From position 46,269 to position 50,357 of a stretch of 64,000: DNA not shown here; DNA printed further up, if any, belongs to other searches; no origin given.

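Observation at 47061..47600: Near-identical 159-bp in-frame DNA repeats inside the VirB10-associated gene, a candidate recombinational size-variation hotspot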

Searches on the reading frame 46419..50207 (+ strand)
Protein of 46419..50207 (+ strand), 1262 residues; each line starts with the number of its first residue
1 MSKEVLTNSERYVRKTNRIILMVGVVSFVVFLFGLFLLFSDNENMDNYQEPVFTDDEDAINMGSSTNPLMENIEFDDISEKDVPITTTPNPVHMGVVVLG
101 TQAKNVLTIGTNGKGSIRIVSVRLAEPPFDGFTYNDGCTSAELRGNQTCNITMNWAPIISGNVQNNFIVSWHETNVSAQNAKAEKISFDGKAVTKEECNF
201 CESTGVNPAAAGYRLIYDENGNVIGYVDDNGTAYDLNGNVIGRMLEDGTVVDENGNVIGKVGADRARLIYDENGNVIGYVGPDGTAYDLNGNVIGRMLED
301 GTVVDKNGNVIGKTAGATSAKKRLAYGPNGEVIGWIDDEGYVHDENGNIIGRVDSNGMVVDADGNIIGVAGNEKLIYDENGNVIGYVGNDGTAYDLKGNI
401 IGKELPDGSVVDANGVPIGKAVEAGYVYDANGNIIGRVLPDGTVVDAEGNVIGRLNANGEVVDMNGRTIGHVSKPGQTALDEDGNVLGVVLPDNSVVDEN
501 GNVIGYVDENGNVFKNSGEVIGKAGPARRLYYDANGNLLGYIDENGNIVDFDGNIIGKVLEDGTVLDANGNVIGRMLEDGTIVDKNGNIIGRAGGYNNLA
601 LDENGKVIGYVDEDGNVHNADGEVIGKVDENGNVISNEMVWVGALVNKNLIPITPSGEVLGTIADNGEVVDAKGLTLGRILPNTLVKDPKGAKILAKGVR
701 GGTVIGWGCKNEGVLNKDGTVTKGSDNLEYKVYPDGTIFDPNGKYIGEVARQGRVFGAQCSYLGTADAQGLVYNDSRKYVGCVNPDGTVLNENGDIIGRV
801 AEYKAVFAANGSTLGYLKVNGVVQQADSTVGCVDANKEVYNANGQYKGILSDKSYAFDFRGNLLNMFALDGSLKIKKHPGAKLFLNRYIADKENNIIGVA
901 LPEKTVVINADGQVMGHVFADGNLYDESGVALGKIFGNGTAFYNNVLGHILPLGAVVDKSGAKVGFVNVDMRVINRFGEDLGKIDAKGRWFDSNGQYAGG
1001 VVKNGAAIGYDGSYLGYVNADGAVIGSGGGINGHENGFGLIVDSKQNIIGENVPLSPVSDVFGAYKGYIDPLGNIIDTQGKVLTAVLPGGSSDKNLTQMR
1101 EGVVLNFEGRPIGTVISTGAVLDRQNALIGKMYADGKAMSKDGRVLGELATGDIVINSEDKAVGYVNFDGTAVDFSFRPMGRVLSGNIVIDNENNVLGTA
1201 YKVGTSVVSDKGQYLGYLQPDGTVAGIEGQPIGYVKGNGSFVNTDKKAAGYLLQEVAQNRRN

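Call 7: search_protein_families(library=pfam, proteins=[window:46419-50207:+], max_evalue=0.01)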
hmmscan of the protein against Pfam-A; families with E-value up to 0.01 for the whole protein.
window:46419-50207:+ (1262 aa): 6 families
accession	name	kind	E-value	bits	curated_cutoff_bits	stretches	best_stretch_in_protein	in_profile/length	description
PF21785.3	Bflower_2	-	1.3e-93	308.9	38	13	372-456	17-97/112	5-fold beta-flower protein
PF21784.3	Bflower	-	3.4e-46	156.8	25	4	531-591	3-61/116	4-fold beta flower protein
PF12396.14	DUF3659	-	4e-37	126.3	24.8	5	507-559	8-55/61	Protein of unknown function (DUF3659)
PF05593.20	RHS_repeat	-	3.4e-20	72.4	22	0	428-460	1-37/38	RHS Repeat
PF15535.12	Ntox37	-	0.00077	20.4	27.8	0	324-348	23-47/78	Bacterial toxin 37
PF12645.13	HTH_16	-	0.0064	17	22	0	213-229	31-47/65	Helix-turn-helix domain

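Call 10: find_encoding_contigs(protein=window:46419-50207:+, flank=10000, max_places=10)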
Protein window:46419-50207:+ (1262 aa): 1 contig read that carries it; 1 place shown.
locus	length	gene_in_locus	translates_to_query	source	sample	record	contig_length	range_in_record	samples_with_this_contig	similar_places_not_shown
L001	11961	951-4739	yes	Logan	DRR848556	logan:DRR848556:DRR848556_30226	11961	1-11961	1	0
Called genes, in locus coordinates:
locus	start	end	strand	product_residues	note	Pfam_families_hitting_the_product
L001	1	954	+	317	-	?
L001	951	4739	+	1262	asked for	-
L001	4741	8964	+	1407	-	PF12396:DUF3659 (faint), PF21784:Bflower (faint), PF21785:Bflower_2, PF03743:TrbI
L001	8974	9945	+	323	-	PF01580:FtsK_SpoIIIE (faint), PF00437:T2SSE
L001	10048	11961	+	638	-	?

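Call 12: find_homologous_proteins(query=window:46419-50207:+, max_evalue=1e-10)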
Query window:46419-50207:+ (1262 aa): 1013 proteins with E <= 1e-10 among 8000 candidates; the best 120 are listed.
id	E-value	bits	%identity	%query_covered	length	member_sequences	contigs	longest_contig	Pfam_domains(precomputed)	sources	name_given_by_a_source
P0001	0.0e+0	1288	41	100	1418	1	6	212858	PF21784.4,PF05593.20,PF12396.15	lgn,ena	-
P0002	0.0e+0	1280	41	84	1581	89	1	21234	PF21784.4,PF05593.20,PF12396.15,PF21785.4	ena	-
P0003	0.0e+0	1219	40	84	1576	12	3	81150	PF21784.4,PF05593.20,PF12396.15,PF21785.4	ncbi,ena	-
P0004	0.0e+0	1204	41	100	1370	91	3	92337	PF21784.4,PF05593.20,PF12396.15,PF21785.4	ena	-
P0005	0.0e+0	1156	41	100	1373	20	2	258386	PF21784.4,PF05593.20,PF12396.15,PF21785.4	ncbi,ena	-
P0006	0.0e+0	1127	42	100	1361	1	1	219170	PF21784.4,PF05593.20,PF12396.15,PF21785.4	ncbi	-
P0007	0.0e+0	1109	43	100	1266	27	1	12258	PF21784.4,PF05593.20,PF12396.15,PF21785.4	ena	-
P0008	0.0e+0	1095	46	75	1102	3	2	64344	PF15780.12,PF21784.4,PF05593.20,PF12396.15,PF21785.4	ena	-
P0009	0.0e+0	1094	45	75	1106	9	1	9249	PF21784.4,PF05593.20,PF12396.15,PF21785.4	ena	-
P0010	0.0e+0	1092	43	100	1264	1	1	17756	PF21784.4,PF05593.20,PF12396.15,PF21785.4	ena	-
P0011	0.0e+0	1091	46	74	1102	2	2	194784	PF21784.4,PF05593.20,PF12396.15,PF21785.4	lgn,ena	-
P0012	0.0e+0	1091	43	100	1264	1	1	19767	PF21784.4,PF05593.20,PF12396.15,PF21785.4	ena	-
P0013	0.0e+0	1090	45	76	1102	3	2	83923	PF21784.4,PF05593.20,PF12396.15,PF21785.4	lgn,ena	-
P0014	0.0e+0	1090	44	100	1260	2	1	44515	PF21784.4,PF05593.20,PF12396.15,PF21785.4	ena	-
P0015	0.0e+0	1090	37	100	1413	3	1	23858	PF21784.4,PF05593.20,PF12396.15,PF21785.4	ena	-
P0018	0.0e+0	1081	42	100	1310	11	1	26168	PF21784.4,PF05593.20,PF12396.15,PF21785.4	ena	-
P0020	0.0e+0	1078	43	100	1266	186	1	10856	PF21784.4,PF05593.20,PF12396.15,PF21785.4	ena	-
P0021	0.0e+0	1070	44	75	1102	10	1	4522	PF21784.4,PF05593.20,PF12396.15,PF21785.4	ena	-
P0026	0.0e+0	1037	43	100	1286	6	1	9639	PF21784.4,PF05593.20,PF12396.15,PF21785.4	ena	-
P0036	3.7e-237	808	28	97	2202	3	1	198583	PF21784.4,PF05593.20,PF12396.15,PF21785.4,PF03743.20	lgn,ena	-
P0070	5.5e-144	500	26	93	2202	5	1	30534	PF21784.4,PF12396.15,PF21785.4,PF03743.20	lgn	-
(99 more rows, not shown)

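Call 13: list_cluster_members(proteins=[window:46419-50207:+, window:50209-54432:+, window:44686-46422:+])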
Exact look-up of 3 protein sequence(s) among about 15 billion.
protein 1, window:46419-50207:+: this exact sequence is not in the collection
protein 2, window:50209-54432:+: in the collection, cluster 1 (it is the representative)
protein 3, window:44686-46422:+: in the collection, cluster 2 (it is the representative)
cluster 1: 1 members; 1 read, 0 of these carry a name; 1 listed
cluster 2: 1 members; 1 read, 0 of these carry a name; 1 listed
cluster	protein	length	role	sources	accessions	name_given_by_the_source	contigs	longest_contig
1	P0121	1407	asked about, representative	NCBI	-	-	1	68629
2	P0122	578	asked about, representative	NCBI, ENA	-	-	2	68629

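Call 14: find_related_loci(query=window:46419-50207:+, collection=genome_contigs, flank=10000)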
Query window:46419-50207:+ (1262 aa) in genome_contigs; peptide patterns used: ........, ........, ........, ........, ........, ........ (x = any residue, [..] = any of these).
129 stretches matched a pattern; 14 encode a relative of the query (tblastn E <= 1e-3); 14 distinct loci.
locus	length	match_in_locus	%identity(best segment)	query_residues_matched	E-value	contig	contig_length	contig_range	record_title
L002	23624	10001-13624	60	1-1262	0e+0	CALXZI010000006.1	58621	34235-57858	MAG: uncultured Alphaproteobacteria bacterium isolate BRZ_RN__bin68 genome assembly, contig: BRZ_RN__NODE_529_length_586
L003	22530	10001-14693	60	1-1262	0e+0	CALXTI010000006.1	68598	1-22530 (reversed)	MAG: uncultured Alphaproteobacteria bacterium isolate BRZ_LA__bin12 genome assembly, contig: BRZ_LA__NODE_207_length_685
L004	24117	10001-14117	59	1-1262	0e+0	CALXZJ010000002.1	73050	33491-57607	MAG: uncultured Alphaproteobacteria bacterium isolate BRZ_EQ__bin53 genome assembly, contig: BRZ_EQ__NODE_831_length_730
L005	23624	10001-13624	59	1-1262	0e+0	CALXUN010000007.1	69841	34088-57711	MAG: uncultured Alphaproteobacteria bacterium isolate BRZ_FB__bin86 genome assembly, contig: BRZ_FB__NODE_532_length_698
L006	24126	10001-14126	58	1-1262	0e+0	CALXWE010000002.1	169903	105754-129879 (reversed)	MAG: uncultured Alphaproteobacteria bacterium isolate BRZ_SP__bin53 genome assembly, contig: BRZ_SP__NODE_58_length_1699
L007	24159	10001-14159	56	1-1262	0e+0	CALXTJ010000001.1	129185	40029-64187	MAG: uncultured Alphaproteobacteria bacterium isolate BRZ_KS__bin114 genome assembly, contig: BRZ_KS__NODE_125_length_12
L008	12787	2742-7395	51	1-1262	0e+0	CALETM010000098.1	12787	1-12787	MAG TPA_asm: uncultured Alphaproteobacteria bacterium isolate ERR2619727_bin.69_CONCOCT_v1.1_MAG genome assembly, contig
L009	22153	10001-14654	55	1-1262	0e+0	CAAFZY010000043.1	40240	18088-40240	MAG TPA_asm: Alphaproteobacteria bacterium, isolate HGM16767, WGS project CAAFZY010000000 data, contig: SRS475987_54_k11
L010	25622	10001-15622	50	1-1262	0e+0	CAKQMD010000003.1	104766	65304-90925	MAG: uncultured Alphaproteobacteria bacterium isolate REFINED_METABAT215_TOP10_CONTIGS_1500_ASSEMBLY_K77_MERGED__Nepal_M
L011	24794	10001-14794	46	1-1262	0e+0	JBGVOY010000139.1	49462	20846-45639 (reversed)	MAG: Alphaproteobacteria bacterium isolate fecal_MAG_20 fecal_MAG_20_contig_0139, whole genome shotgun sequence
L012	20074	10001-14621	55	1-1262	0e+0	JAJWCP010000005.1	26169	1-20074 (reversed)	MAG: Proteobacteria bacterium isolate B13_bin.31.fa NODE_360_length_26169_cov_8.669143, whole genome shotgun sequence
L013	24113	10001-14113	52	1-1262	0e+0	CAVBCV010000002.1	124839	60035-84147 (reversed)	Lachnospiraceae bacterium isolate H07603-L1_cleanbin_000017 genome assembly, contig: Spades_H07603-L1_contig_75, whole g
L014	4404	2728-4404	48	1-1255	2e-144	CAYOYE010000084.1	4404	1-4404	MAG TPA_asm: uncultured Azospirillaceae bacterium isolate SRP222552_co1_183 genome assembly, contig: NODE_27072_length_4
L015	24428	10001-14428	41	1-1262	0e+0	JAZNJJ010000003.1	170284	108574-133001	MAG: Alphaproteobacteria bacterium isolate T1900044680_TS20190146.MAGScoT_cleanbin_000022 SGB_1681_k141_1758589, whole g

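Call 23: list_cluster_members(proteins=[P0020, P0004, P0002, P0007, P0005, P0003, P0018, P0021, P0009, P0026])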
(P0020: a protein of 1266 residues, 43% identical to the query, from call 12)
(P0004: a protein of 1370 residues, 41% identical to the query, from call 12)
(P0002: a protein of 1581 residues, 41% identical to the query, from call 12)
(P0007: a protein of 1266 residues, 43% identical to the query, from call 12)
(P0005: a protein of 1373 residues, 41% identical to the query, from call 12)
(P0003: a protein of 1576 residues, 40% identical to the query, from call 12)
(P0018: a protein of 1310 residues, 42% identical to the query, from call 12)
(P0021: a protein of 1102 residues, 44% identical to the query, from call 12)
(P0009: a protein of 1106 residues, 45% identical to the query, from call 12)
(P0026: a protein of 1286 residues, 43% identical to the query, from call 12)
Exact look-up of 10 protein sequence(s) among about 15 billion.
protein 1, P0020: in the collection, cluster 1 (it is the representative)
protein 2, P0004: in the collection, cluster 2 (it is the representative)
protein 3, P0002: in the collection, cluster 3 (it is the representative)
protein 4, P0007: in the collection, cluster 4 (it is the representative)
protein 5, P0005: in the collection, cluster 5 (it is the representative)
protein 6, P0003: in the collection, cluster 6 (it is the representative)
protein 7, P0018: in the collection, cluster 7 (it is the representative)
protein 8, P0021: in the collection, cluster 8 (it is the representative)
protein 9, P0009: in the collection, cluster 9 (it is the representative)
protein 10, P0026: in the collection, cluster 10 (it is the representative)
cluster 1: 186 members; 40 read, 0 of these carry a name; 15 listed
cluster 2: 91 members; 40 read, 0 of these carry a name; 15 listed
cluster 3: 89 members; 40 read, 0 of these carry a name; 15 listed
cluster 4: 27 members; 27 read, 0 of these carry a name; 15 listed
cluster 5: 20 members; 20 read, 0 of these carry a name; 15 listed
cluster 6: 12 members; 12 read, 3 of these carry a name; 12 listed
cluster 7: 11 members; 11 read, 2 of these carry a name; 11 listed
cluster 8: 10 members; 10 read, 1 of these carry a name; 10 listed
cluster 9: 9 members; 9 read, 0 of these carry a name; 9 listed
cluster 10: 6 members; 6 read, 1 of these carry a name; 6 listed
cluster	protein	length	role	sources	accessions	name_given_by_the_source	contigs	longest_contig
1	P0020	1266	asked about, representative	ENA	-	-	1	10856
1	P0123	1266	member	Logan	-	-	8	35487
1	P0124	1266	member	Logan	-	-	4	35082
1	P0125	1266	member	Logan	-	-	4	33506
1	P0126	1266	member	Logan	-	-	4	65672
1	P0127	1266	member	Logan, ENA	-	-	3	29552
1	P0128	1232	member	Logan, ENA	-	-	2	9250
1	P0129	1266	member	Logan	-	-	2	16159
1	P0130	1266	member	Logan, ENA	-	-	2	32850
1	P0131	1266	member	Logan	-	-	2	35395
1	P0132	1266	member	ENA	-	-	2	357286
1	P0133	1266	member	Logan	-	-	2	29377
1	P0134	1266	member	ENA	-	-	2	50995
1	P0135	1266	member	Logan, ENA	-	-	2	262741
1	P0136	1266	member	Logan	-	-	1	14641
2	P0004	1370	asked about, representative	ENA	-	-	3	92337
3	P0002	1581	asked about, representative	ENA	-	-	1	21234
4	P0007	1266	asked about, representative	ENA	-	-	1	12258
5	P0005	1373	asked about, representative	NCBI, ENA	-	-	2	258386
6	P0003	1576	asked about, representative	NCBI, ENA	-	-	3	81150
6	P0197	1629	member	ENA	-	-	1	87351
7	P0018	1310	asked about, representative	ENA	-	-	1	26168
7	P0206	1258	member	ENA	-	-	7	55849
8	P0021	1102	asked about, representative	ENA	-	-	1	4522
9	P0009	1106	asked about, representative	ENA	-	-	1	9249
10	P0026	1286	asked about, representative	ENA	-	-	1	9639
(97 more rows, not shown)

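Call 26: find_encoding_contigs(protein=P0197, flank=3000, max_places=2)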
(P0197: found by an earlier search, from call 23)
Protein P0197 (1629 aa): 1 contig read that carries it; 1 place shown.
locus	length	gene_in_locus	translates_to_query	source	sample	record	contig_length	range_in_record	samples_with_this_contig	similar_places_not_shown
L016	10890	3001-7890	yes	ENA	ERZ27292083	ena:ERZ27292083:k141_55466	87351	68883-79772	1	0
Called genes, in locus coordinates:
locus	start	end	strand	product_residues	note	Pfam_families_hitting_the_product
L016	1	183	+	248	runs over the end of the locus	PF04335:VirB8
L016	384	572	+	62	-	-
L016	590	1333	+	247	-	PF04335:VirB8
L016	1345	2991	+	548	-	PF03524:CagX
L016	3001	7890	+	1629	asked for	PF21785:Bflower_2, PF05593:RHS_repeat (faint), PF12396:DUF3659 (weak), PF21785:Bflower_2, PF21784:Bflower (weak), PF21785:Bflower_2 (weak)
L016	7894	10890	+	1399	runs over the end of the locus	PF12396:DUF3659 (faint), PF21784:Bflower (faint), PF21785:Bflower_2, PF03743:TrbI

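Call 27: find_encoding_contigs(protein=P0003, flank=3000, max_places=2)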
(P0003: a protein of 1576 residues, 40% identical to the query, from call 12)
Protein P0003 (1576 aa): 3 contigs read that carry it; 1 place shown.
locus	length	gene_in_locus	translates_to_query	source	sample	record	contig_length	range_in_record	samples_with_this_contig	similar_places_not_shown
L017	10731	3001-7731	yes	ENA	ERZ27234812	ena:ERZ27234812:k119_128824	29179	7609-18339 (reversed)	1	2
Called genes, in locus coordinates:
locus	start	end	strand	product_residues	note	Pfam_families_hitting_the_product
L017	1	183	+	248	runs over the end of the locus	PF04335:VirB8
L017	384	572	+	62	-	-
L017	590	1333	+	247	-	PF04335:VirB8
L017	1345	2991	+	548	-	PF03524:CagX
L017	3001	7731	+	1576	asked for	PF21784:Bflower (faint), PF21785:Bflower_2, PF05593:RHS_repeat (faint), PF12396:DUF3659 (weak), PF21785:Bflower_2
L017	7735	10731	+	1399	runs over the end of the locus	PF12396:DUF3659 (faint), PF21784:Bflower (faint), PF21785:Bflower_2, PF03743:TrbI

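Call 28: find_encoding_contigs(protein=P0018, flank=3000, max_places=2)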
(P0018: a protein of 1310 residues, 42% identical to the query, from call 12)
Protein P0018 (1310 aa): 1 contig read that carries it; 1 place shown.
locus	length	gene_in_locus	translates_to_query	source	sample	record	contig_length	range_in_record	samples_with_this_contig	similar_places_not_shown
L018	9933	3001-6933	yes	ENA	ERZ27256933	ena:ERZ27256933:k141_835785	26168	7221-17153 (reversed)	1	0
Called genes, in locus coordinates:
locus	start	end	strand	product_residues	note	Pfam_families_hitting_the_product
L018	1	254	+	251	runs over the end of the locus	PF04335:VirB8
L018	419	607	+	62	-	-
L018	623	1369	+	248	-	PF04335:VirB8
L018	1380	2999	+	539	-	PF03524:CagX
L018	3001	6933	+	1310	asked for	PF05593:RHS_repeat (faint), PF12396:DUF3659 (faint), PF21784:Bflower (faint), PF21785:Bflower_2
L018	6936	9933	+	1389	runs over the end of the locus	PF21784:Bflower (faint), PF21785:Bflower_2, PF03743:TrbI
